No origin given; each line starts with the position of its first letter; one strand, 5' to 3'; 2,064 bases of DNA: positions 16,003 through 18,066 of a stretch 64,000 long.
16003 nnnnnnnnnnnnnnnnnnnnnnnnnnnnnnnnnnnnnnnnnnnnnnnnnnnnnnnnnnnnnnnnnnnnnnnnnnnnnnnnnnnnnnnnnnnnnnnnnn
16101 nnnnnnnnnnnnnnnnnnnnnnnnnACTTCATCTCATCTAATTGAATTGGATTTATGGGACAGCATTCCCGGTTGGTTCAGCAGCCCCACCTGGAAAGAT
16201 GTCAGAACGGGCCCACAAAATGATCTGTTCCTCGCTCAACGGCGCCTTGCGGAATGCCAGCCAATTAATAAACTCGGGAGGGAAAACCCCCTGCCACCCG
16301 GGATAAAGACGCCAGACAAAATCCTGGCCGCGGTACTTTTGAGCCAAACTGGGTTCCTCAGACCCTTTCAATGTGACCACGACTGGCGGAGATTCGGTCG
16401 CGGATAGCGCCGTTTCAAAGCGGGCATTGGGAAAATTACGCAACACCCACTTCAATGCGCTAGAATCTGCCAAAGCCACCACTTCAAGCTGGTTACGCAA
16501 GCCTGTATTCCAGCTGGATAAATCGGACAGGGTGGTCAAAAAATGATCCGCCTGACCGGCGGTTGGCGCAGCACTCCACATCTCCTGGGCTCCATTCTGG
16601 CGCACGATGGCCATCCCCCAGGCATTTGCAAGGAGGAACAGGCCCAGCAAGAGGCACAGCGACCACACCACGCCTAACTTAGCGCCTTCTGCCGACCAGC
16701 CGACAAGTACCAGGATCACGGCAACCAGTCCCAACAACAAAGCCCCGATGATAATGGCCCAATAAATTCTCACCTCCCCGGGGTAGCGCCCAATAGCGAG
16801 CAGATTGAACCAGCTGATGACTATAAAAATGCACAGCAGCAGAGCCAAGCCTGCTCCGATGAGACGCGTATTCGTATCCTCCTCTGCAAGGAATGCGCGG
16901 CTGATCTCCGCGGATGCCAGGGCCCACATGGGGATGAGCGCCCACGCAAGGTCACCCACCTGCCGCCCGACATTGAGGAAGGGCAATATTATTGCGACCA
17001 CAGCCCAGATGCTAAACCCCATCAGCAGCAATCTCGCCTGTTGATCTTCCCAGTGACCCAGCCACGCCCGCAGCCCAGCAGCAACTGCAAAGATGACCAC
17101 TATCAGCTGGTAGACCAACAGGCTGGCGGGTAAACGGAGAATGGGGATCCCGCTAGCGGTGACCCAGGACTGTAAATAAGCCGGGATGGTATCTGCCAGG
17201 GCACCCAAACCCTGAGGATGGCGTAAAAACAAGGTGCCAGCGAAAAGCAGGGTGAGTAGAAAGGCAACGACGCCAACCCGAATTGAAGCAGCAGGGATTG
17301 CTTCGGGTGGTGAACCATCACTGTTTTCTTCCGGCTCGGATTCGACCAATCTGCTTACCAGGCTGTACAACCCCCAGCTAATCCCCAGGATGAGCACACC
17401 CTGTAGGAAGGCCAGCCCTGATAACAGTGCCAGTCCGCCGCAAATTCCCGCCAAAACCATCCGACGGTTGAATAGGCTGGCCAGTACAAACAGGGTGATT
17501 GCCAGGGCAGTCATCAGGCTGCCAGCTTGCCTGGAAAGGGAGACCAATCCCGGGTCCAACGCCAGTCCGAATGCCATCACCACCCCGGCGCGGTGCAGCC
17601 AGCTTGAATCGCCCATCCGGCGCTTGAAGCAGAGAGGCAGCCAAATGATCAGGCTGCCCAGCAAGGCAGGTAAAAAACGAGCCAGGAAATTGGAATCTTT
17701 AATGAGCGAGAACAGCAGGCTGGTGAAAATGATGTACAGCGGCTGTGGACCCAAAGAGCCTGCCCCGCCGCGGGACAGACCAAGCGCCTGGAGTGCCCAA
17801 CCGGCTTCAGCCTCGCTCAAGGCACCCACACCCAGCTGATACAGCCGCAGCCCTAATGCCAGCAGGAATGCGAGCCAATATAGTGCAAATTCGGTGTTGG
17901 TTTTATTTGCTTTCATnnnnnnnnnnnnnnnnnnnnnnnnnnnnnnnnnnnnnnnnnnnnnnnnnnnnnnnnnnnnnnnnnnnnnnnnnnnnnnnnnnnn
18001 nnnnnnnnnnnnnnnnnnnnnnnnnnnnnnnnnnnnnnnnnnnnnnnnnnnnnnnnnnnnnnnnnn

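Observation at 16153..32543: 16 kb co-directional cluster of giant GT-C-like and YYY (DUF2298) membrane proteins with two methyltransferases, a GT4 and a flippase-like protein: candidate uncharacterised envelope glycosylation machine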

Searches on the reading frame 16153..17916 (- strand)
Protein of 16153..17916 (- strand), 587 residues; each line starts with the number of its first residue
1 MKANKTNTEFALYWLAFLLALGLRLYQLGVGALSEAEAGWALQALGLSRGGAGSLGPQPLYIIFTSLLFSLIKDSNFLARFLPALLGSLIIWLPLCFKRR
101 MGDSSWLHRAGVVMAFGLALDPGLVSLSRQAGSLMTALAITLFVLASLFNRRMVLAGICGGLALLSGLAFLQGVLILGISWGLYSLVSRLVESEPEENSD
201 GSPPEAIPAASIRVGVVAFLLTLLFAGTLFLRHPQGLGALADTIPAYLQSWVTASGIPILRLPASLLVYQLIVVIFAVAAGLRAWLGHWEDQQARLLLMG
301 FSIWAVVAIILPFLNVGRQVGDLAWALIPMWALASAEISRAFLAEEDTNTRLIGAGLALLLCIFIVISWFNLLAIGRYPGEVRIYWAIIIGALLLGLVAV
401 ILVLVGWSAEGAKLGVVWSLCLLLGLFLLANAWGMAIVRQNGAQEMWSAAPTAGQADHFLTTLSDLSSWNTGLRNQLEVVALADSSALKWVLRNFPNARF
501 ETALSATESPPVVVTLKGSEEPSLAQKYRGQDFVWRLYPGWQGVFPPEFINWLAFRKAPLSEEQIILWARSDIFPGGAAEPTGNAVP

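Call 3: search_protein_families(library=pfam, proteins=[window:16153-17916:-], max_evalue=0.01)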
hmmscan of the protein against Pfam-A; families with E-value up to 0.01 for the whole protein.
window:16153-17916:- (587 aa): 0 families

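Call 5: search_protein_families(library=ncbifam, proteins=[window:16153-17916:-], max_evalue=0.01)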
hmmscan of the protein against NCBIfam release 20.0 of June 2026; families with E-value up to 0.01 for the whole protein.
window:16153-17916:- (587 aa): 1 family
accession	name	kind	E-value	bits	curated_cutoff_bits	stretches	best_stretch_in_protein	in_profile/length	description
TIGR03663.1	TIGR03663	subfamily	2.6e-13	49.8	126.25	1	16-366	7-364/435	flippase activity-associated protein Agl23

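Call 14: search_solved_structures(query=window:16153-17916:-, max_evalue=1)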
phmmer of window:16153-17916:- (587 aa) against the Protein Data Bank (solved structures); distinct sequences matched with E-value up to 1: 0.

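Call 21: find_homologous_proteins(query=window:16153-17916:-, max_evalue=0.00001)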
Query window:16153-17916:- (587 aa): 1227 proteins with E <= 0.00001 among 8000 candidates; the best 120 are listed.
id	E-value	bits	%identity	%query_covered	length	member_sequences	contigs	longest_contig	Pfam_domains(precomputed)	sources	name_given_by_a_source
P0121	0.0e+0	1270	100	100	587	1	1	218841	-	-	-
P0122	0.0e+0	1078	84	100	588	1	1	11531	-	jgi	jgi:hypothetical protein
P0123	0.0e+0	1054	82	100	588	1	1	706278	-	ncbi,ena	-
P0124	8.3e-298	1007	78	100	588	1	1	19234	-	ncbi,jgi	jgi:hypothetical protein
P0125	1.9e-291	986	75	100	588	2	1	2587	-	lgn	-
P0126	3.2e-290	982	76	98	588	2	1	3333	-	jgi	jgi:hypothetical protein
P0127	9.7e-289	977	76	100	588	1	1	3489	-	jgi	-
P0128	3.5e-284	962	74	100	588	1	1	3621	-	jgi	jgi:hypothetical protein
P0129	2.1e-282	956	74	100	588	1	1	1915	-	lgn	-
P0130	2.6e-280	950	74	100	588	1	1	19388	-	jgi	jgi:hypothetical protein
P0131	1.1e-278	944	72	100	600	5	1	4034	-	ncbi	-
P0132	5.5e-271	919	71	100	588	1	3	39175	-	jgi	jgi:hypothetical membrane protein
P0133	6.2e-271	919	71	100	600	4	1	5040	-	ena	-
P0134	6.2e-269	912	69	100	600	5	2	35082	-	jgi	jgi:hypothetical protein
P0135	2.1e-268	910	71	100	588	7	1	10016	-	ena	-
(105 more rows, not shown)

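Call 28: search_solved_structures(query=A1, max_evalue=10)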
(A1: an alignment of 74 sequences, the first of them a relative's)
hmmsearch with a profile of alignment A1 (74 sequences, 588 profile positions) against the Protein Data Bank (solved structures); distinct sequences matched with E-value up to 10: 3.
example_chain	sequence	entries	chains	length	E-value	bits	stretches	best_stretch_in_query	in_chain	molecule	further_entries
3bu1_A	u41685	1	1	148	2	9.8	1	428-474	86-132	Lipocalin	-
3bs2_A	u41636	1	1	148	2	9.8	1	428-475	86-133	Lipocalin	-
3bu9_A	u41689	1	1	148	2.7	9.3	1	428-474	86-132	Lipocalin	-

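Call 37: predict_structure(alignment_id=A1)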
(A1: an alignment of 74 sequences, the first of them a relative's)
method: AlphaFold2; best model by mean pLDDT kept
length: 587 residues; sequences in the alignment: 74
mean_pLDDT: 79.7   pTM: 0.82
mean pLDDT of the five models: 79.7, 79.4, 77.0, 75.4, 70.1
residues with pLDDT >= 90: 143; 70-90: 323; 50-70: 87; < 50: 34
segments of 3 or more residues with pLDDT < 50: 1-5, 194-203, 442-444, 450-453, 577-587
pLDDT, mean of each block of 10 residues (from residue 1): 59 94 84 79 87 74 90 87 93 87 83 93 87 88 90 86 85 91 85 47 61 84 75 66 82 81 84 93 81 85 93 83 91 92 75 90 91 79 89 94 89 90 90 71 49 61 81 84 82 87 75 73 62 62 70 66 72 54 39
secondary structure, 60 per line:
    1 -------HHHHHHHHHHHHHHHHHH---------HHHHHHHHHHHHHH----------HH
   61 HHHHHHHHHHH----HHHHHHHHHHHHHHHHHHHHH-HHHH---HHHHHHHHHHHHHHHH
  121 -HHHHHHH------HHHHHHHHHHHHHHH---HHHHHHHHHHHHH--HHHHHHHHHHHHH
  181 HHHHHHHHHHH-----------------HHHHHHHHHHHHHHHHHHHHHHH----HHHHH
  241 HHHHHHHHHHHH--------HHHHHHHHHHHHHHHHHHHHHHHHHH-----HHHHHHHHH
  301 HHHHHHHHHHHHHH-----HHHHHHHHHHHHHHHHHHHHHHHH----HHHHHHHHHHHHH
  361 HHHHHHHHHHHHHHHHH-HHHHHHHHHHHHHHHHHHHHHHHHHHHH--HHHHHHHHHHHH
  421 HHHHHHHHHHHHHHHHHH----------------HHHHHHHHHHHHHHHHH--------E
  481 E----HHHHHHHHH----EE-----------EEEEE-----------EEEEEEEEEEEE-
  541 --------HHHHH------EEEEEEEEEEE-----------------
elements in order: H8-25 H35-48 H59-71 H76-96 H98-101 H105-120 H122-128 H135-149 H153-165 H168-191 H209-231 H236-252 H261-286 H292-314 H320-343 H348-377 H379-406 H409-438 H455-471 H486-494 E512-516 E528-539 H549-553 E560-570

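Call 41: fold_search(model_id=the predicted structure, library=pdb)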
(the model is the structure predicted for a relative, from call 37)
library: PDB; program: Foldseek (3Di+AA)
matches with E <= 10: 222; with E <= 0.001: 11
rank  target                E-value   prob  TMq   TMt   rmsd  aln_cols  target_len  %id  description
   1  5f15                  4.8e-08  1.00  0.51  0.55   7.5       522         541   15  Crystal Structure of ArnT from Cupriavidus metallidurans bound to Undecaprenyl phosphate (released 2016-02-17)
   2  5ezm                  3.3e-07  1.00  0.45  0.48   8.4       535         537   14  Crystal Structure of ArnT from Cupriavidus metallidurans in the apo state (released 2016-02-17)
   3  9n9j_I                6.7e-06  1.00  0.42  0.36  14.9       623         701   13  Structure of a GRP94 folding intermediate engaged with a CCDC134- and FKBP11-bound secretory translocon (released 2025-11-19)
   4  5gmy_A                2.6e-05  1.00  0.34  0.24  19.2       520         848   16  Crystal structure of the Archaeoglobus fulgidus oligosaccharyltransferase (O29867_ARCFU) tethered with an acceptor pep (released 2017-02-01)
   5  6s7o_A                5.1e-05  1.00  0.43  0.39  15.0       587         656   13  Cryo-EM structure of human oligosaccharyltransferase complex OST-A (released 2019-12-18)
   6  6s7t_A                8.4e-05  1.00  0.40  0.34  13.3       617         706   13  Cryo-EM structure of human oligosaccharyltransferase complex OST-B (released 2019-12-18)
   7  8agb_A                1.5e-04  1.00  0.45  0.42  13.2       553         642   11  Structure of yeast oligosaccharylransferase complex with lipid-linked oligosaccharide bound (released 2022-12-07)
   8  8age_A                1.7e-04  1.00  0.47  0.43   9.7       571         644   11  Structure of yeast oligosaccharylransferase complex with acceptor peptide bound (released 2022-12-07)
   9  7oci_F                2.5e-04  1.00  0.46  0.43  10.5       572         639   10  Cryo-EM structure of yeast Ost6p containing oligosaccharyltransferase complex (released 2022-02-16)
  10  3waj                  4.4e-04  1.00  0.36  0.28  17.4       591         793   14  Crystal structure of the Archaeoglobus fulgidus oligosaccharyltransferase (O29867_ARCFU) complex with Zn and sulfate (released 2013-10-30)
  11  9s6u_A                6.9e-04  1.00  0.51  0.55   9.4       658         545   12  Ternary cryo-EM structure of human ALG9 with Dol25-PP-GlcNAc2Man8, Dol25-P-Man and Fab (released 2026-03-18)
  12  8agc_A                1.3e-03  1.00  0.40  0.35  17.2       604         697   11  Structure of yeast oligosaccharylransferase complex with lipid-linked oligosaccharide and non-acceptor peptide bound (released 2022-12-07)
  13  6c26_A                1.4e-03  1.00  0.45  0.42  10.3       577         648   13  The Cryo-EM structure of a eukaryotic oligosaccharyl transferase complex (released 2018-01-31)
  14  9i5k_A                2.5e-03  1.00  0.41  0.47   6.8       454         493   15  Structure of the Chaetomium thermophilum Pmt4 homodimer (C2 symmetry) (released 2025-12-24)
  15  9i5l_A                3.1e-02  1.00  0.28  0.24   5.9       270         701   17  Structure of the Chaetomium thermophilum Pmt4 homodimer (C1 symmetry) (released 2025-12-24)
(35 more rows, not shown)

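Call 51: search_protein_families(library=pfam, proteins=[window:16153-17916:-], max_evalue=10)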
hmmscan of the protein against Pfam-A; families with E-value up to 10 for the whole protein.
window:16153-17916:- (587 aa): 0 families
